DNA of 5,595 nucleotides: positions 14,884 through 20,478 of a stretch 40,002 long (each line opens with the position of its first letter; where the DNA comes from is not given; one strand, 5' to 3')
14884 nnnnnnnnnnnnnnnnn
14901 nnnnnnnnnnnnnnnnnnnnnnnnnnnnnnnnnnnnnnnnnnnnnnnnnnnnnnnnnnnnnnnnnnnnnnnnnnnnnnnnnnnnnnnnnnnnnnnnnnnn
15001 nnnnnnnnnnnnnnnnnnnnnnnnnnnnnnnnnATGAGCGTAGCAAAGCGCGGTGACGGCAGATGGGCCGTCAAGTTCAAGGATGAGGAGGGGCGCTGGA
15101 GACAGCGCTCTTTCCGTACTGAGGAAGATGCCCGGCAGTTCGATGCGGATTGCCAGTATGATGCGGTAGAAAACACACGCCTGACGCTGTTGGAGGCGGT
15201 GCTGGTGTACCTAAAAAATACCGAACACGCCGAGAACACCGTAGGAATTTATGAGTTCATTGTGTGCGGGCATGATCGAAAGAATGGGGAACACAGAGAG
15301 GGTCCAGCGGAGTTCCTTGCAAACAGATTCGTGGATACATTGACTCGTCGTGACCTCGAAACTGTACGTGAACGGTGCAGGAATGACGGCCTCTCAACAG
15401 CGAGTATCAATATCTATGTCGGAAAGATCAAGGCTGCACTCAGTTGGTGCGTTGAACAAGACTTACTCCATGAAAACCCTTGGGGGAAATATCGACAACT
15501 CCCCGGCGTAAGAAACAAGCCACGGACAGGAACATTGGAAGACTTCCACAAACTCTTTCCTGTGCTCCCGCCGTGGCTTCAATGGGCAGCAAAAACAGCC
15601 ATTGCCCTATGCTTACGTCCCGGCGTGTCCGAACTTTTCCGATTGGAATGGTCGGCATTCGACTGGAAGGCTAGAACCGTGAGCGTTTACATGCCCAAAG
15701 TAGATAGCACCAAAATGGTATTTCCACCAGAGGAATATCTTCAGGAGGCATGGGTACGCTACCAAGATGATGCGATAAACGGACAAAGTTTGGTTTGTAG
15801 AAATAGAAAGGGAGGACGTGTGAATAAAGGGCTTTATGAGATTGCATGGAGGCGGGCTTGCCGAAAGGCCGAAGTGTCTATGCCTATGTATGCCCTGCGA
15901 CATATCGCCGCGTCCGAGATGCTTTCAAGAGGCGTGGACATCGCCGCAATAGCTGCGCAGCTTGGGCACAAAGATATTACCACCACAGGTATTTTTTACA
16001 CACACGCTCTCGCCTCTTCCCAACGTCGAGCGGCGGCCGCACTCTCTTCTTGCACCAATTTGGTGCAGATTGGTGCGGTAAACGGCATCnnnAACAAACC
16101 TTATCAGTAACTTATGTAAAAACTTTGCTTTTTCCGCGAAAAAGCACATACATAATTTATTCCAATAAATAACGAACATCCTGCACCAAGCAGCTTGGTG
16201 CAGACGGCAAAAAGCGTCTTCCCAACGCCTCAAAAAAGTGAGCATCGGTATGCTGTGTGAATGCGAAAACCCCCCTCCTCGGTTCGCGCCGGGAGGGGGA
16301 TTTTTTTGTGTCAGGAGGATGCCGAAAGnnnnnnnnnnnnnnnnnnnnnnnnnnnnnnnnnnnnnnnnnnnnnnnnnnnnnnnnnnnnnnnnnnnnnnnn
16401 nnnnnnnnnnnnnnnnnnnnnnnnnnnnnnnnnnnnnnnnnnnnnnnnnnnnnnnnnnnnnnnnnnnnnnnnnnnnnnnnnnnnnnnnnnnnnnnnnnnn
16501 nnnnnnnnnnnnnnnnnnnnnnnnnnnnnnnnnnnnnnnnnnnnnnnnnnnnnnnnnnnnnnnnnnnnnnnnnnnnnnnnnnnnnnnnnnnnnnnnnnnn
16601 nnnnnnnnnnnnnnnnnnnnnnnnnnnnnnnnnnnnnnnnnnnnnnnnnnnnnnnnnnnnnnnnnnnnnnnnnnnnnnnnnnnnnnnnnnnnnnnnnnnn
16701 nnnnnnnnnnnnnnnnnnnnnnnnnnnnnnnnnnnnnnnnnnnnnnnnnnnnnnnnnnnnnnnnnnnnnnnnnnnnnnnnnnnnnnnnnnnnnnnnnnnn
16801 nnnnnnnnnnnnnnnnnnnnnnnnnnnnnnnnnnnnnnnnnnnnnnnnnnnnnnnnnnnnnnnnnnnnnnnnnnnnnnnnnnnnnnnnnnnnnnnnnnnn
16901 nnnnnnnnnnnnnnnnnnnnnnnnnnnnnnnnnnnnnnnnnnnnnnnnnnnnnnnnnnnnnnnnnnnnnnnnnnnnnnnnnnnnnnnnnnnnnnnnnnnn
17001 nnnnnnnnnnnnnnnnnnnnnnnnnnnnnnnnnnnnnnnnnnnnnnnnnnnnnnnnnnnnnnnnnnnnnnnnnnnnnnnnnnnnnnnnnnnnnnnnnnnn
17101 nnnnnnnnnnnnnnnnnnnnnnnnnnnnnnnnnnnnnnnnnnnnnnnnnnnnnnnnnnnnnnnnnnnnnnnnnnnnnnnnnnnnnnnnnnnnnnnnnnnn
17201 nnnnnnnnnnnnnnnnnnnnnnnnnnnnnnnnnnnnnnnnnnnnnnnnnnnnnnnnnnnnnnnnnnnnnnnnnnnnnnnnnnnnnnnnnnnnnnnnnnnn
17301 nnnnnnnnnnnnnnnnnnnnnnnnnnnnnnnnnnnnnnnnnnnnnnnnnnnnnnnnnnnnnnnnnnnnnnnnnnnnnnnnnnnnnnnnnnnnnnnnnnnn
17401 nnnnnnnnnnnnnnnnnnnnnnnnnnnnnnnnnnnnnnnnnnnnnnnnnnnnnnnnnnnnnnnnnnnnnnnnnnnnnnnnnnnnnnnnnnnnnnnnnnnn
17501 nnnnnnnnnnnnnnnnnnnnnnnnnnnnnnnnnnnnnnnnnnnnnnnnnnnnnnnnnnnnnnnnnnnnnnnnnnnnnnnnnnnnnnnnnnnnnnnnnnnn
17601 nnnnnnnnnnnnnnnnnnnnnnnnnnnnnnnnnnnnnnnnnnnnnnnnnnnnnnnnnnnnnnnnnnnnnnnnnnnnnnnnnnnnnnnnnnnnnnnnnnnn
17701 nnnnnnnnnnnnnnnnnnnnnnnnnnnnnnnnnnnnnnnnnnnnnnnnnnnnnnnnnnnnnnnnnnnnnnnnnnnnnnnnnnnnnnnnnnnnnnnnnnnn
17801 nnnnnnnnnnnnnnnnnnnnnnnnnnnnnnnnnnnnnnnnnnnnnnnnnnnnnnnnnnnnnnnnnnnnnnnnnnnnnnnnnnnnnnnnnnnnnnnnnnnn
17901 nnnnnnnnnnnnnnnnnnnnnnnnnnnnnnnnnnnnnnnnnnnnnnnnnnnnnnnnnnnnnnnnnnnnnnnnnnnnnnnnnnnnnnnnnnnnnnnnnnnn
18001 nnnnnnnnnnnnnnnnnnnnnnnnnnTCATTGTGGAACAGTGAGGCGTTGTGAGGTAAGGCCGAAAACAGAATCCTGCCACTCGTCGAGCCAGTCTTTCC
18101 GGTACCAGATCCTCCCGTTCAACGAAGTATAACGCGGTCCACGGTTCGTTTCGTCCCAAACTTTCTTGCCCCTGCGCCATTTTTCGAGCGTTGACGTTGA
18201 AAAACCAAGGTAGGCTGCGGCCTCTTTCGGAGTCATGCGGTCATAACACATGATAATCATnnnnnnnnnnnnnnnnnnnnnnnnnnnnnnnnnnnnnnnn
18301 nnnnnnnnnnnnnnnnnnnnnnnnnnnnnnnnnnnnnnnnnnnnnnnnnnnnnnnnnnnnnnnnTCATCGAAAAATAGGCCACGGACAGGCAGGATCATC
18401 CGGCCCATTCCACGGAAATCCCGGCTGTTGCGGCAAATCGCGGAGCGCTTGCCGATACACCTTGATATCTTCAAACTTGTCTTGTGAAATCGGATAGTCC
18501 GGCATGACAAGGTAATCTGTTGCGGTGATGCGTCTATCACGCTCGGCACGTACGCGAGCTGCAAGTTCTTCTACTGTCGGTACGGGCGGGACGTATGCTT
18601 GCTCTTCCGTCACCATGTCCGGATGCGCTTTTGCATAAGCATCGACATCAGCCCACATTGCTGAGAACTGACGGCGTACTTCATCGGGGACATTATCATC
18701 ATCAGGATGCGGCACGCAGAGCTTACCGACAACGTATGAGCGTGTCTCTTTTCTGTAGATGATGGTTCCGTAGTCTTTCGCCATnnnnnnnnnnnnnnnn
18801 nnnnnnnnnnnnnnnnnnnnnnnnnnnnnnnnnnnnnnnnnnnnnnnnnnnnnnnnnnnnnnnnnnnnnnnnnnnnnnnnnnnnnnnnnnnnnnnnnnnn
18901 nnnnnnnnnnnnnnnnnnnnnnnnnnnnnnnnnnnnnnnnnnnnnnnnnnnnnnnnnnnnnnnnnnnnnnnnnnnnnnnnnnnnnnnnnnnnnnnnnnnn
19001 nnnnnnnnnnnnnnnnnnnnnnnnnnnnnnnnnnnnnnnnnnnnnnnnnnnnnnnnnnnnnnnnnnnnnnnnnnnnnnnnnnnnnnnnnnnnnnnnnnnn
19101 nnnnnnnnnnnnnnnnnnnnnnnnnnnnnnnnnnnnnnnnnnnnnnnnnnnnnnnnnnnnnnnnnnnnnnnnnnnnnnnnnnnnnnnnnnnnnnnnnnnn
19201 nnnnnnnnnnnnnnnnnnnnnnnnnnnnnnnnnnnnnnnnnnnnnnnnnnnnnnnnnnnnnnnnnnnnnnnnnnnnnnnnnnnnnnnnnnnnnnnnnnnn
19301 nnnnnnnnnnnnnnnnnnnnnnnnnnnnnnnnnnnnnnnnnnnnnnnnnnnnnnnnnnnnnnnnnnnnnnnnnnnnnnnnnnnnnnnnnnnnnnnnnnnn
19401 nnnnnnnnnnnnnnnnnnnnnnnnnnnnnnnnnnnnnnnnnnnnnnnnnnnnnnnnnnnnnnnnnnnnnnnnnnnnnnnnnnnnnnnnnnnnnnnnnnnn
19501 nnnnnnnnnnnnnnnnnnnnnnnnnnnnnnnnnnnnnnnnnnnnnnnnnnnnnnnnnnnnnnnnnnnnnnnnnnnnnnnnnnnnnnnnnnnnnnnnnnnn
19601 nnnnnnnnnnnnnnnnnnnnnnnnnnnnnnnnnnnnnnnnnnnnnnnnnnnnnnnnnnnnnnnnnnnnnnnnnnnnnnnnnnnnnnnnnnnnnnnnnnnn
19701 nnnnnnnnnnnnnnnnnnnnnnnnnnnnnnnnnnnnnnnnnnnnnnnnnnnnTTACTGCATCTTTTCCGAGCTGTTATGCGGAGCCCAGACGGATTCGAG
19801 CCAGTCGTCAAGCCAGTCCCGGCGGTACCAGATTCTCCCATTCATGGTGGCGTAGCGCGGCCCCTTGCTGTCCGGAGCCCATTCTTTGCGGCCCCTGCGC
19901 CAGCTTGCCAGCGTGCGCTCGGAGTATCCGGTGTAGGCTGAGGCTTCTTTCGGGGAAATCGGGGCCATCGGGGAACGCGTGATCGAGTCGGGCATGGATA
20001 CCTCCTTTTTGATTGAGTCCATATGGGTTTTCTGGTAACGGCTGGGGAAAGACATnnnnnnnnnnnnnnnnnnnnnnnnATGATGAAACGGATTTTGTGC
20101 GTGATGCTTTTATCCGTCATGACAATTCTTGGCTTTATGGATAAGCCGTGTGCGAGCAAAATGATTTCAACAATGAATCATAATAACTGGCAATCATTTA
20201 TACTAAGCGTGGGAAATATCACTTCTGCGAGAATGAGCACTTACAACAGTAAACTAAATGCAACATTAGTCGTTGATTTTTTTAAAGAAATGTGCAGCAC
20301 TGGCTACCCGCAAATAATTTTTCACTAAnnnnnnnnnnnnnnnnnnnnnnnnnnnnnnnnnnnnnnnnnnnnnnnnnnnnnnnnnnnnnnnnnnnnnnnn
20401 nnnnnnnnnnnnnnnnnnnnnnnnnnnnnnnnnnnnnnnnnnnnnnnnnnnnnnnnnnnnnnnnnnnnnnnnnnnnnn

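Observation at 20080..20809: Second AT-rich moron on the opposite strand: signal-peptide protein plus 2-TM zinc-ribbon membrane protein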

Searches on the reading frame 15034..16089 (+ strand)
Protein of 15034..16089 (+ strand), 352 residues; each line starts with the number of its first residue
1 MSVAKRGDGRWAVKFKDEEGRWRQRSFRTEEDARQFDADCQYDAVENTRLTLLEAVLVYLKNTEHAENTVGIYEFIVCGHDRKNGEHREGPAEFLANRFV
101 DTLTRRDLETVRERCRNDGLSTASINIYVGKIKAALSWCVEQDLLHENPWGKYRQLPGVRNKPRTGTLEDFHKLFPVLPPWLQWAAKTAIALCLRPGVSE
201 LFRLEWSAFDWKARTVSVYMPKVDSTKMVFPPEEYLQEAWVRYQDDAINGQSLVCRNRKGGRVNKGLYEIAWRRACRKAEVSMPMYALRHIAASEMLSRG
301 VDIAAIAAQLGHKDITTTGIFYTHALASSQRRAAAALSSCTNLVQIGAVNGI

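Call 77: search_protein_families(library=phrogs, proteins=[P0282], max_evalue=0.01)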
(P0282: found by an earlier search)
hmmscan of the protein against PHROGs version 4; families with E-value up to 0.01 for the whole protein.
P0282 (203 aa): 0 families

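Call 98: search_protein_families(library=ncbifam, proteins=[P0282], max_evalue=0.1)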
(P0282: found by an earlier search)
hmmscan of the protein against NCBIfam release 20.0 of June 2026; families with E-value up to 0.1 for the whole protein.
P0282 (203 aa): 1 family
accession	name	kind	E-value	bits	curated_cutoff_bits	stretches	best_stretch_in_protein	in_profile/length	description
NF003392.1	PRK04542.1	equivalog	0.087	12.7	216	0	102-143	65-105/187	elongation factor P-like protein EfpL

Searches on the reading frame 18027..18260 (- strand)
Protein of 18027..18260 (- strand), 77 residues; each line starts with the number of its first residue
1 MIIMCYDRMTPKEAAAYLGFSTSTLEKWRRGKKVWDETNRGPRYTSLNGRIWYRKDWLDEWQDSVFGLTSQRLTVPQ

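Call 5: search_protein_families(library=pfam, proteins=[window:18027-18260:-], max_evalue=1)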
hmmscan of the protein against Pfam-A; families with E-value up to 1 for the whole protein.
window:18027-18260:- (77 aa): 8 families
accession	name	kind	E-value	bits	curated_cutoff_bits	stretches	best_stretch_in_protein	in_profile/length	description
PF12728.13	HTH_17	-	1.4e-06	28.9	27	1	9-63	2-48/51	Helix-turn-helix domain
PF13384.12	HTH_23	-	1.7e-05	24.9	24.6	1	2-30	10-39/50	Homeodomain-like domain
PF07037.17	YfeC-like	-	0.019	15.7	22.9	1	9-36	1-27/122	Transcription regulator YfeC-like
PF23125.1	Xre-MbcA-ParS_M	-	0.033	14.3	27.8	1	15-36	8-29/51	Antitoxin Xre/MbcA/ParS-like, middle domain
PF01381.28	HTH_3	-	0.081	13.4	23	1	9-33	10-34/55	Helix-turn-helix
PF20432.4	Xre-like-HTH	-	0.092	13.5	25.8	1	9-33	24-48/63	Antitoxin Xre-like helix-turn-helix domain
PF08281.18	Sigma70_r4_2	-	0.15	12.2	25.7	1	2-28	19-46/54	Sigma-70, region 4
PF13022.12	HTH_Tnp_1_2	-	0.2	12.2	27.9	1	6-39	24-57/122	Helix-turn-helix of insertion element transposase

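Call 6: search_protein_families(library=phrogs, proteins=[window:18027-18260:-], max_evalue=1)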
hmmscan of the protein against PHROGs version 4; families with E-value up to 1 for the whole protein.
window:18027-18260:- (77 aa): 20 families
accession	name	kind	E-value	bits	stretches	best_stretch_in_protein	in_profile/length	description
phrog_66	-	integration and excision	7e-07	30.2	1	9-64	94-142/412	excisionase and transcriptional regulator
phrog_664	-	DNA, RNA and nucleotide metabolism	0.0012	19.8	1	3-39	95-131/210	DNA binding protein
phrog_638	-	transcription regulation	0.0044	17.9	1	12-38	21-47/145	transcriptional regulator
phrog_309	-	head and packaging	0.0092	17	1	4-30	152-178/319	terminase small subunit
phrog_2328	-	transcription regulation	0.011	16.6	1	9-37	29-57/128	transcriptional repressor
phrog_2474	-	transcription regulation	0.022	15.6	1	9-53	49-87/118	MerR-like transcriptional regulator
phrog_668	-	DNA, RNA and nucleotide metabolism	0.03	15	1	9-61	64-109/181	HTH DNA binding protein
phrog_25900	-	transcription regulation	0.032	15.1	1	9-67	18-70/83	transcriptional regulator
phrog_7344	-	head and packaging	0.039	15.2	1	6-33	26-52/161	terminase small subunit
phrog_756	-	DNA, RNA and nucleotide metabolism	0.078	13.9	1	5-36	16-51/166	DNA binding protein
phrog_7338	-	unknown function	0.084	14.1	1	9-38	31-54/87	-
phrog_15534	-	DNA, RNA and nucleotide metabolism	0.1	14.2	1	7-30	42-65/93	HTH DNA binding protein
phrog_1668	-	tail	0.12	13.5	1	9-76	19-79/122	tail assembly protein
phrog_2655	-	integration and excision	0.15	12.7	1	6-34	112-140/181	excisionase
phrog_36038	-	unknown function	0.18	12.8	1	4-37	17-49/203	-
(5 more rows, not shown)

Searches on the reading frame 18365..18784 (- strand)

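Call 5: search_protein_families(library=pfam, proteins=[window:18365-18784:-], max_evalue=1)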
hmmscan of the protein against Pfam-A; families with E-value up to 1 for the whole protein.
window:18365-18784:- (139 aa): 1 family
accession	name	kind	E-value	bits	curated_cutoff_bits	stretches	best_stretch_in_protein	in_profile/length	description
PF16778.10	Phage_tail_APC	-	1.8e-22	79.4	26.6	1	75-136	1-56/60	Phage tail assembly chaperone protein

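Call 6: search_protein_families(library=phrogs, proteins=[window:18365-18784:-], max_evalue=1)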
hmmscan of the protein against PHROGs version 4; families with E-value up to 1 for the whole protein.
window:18365-18784:- (139 aa): 10 families
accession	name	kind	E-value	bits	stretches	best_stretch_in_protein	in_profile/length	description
phrog_4912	-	tail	1.1e-20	75.3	1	55-125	123-193/226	tail fiber assembly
phrog_8716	-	tail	1.6e-13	52.2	1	31-126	32-137/152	tail fiber protein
phrog_4628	-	tail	1.5e-09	39.2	1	61-126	49-117/126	tail fiber assembly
phrog_8746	-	tail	8.7e-09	36.7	1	73-126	77-131/139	tail fiber assembly protein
phrog_188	-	tail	3.3e-05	24.7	1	55-130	96-174/207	tail fiber assembly protein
phrog_37968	-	unknown function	4.1e-05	25.1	1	64-126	36-95/101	-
phrog_5714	-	unknown function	0.015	16.4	1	75-120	45-87/95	-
phrog_5844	-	unknown function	0.053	14.3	1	64-124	115-184/199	-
phrog_4697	-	tail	0.057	13.7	1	74-120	144-192/314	tail assembly chaperone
phrog_28675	-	unknown function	0.55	11.5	1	15-55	11-49/62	-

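Call 77: search_protein_families(library=phrogs, proteins=[P0282], max_evalue=0.01)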
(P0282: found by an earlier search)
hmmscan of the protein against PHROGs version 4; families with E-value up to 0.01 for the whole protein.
P0282 (203 aa): 0 families

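Call 98: search_protein_families(library=ncbifam, proteins=[P0282], max_evalue=0.1)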
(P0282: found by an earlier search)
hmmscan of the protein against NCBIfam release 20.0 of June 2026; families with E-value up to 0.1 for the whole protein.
P0282 (203 aa): 1 family
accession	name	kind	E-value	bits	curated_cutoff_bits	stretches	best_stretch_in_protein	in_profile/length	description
NF003392.1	PRK04542.1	equivalog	0.087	12.7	216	0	102-143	65-105/187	elongation factor P-like protein EfpL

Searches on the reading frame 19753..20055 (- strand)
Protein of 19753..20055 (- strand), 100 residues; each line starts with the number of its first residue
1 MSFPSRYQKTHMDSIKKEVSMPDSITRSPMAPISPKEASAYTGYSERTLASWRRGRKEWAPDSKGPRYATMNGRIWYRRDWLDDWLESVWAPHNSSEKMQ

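Call 5: search_protein_families(library=pfam, proteins=[window:19753-20055:-], max_evalue=1)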
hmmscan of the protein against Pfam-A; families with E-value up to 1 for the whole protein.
window:19753-20055:- (100 aa): 1 family
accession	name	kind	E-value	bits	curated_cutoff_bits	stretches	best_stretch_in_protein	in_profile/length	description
PF12728.13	HTH_17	-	0.0055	17.4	27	1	34-88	3-49/51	Helix-turn-helix domain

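Call 6: search_protein_families(library=phrogs, proteins=[window:19753-20055:-], max_evalue=1)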
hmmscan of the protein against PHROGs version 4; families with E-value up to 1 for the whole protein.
window:19753-20055:- (100 aa): 4 families
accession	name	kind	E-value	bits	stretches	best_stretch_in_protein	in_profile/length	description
phrog_66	-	integration and excision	1.8e-06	28.9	1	12-95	73-149/412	excisionase and transcriptional regulator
phrog_25900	-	transcription regulation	0.0083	17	1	28-74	13-58/83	transcriptional regulator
phrog_539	-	integration and excision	0.071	13.8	1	35-92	16-76/80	excisionase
phrog_36761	-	unknown function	0.28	12.4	1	67-89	14-34/59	-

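Call 25: search_protein_families(library=padloc, proteins=[window:19753-20052:-], max_evalue=1)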
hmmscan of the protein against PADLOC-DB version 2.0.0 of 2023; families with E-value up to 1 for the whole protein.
window:19753-20052:- (99 aa): 1 family
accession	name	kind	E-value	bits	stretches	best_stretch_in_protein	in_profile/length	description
PDLC04133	mad1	-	0.013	13.7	1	29-78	3-44/60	mads_1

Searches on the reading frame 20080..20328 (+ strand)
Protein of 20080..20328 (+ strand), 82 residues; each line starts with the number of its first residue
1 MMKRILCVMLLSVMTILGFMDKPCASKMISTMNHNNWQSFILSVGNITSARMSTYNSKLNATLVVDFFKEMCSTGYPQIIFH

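Call 5: search_protein_families(library=pfam, proteins=[window:20080-20328:+], max_evalue=1)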
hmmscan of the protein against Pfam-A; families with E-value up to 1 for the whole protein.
window:20080-20328:+ (82 aa): 0 families

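Call 6: search_protein_families(library=phrogs, proteins=[window:20080-20328:+], max_evalue=1)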
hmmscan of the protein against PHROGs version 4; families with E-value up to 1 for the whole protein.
window:20080-20328:+ (82 aa): 0 families

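Call 13: find_homologous_proteins(query=window:20080-20325:+, max_evalue=0.1)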
Query window:20080-20325:+ (82 aa): 2 proteins with E <= 0.1 among 3 candidates.
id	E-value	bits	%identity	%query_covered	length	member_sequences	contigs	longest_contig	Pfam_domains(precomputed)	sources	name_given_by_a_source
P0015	1.7e-35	138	99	83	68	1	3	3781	-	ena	-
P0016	5.6e-19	86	100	51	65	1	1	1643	-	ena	-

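Call 25: search_protein_families(library=padloc, proteins=[window:20080-20325:+], max_evalue=1)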
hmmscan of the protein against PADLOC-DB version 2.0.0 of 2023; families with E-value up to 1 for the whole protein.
window:20080-20325:+ (82 aa): 0 families

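Call 77: search_protein_families(library=phrogs, proteins=[P0282], max_evalue=0.01)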
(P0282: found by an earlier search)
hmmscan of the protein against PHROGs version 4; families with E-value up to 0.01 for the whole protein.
P0282 (203 aa): 0 families

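Call 98: search_protein_families(library=ncbifam, proteins=[P0282, window:20080-20325:+], max_evalue=0.1)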
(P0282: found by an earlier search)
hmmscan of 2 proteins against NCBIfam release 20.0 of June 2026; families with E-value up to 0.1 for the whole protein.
P0282 (203 aa): 1 family
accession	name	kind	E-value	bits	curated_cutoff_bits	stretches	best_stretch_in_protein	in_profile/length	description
NF003392.1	PRK04542.1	equivalog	0.087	12.7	216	0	102-143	65-105/187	elongation factor P-like protein EfpL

window:20080-20325:+ (82 aa): 1 family
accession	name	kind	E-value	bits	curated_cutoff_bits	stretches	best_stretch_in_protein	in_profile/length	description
TIGR00723.1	ttdB_fumA_fumB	subfamily_domain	0.093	12.7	145.15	0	30-61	55-84/169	FumA C-terminus/TtdB family hydratase beta subunit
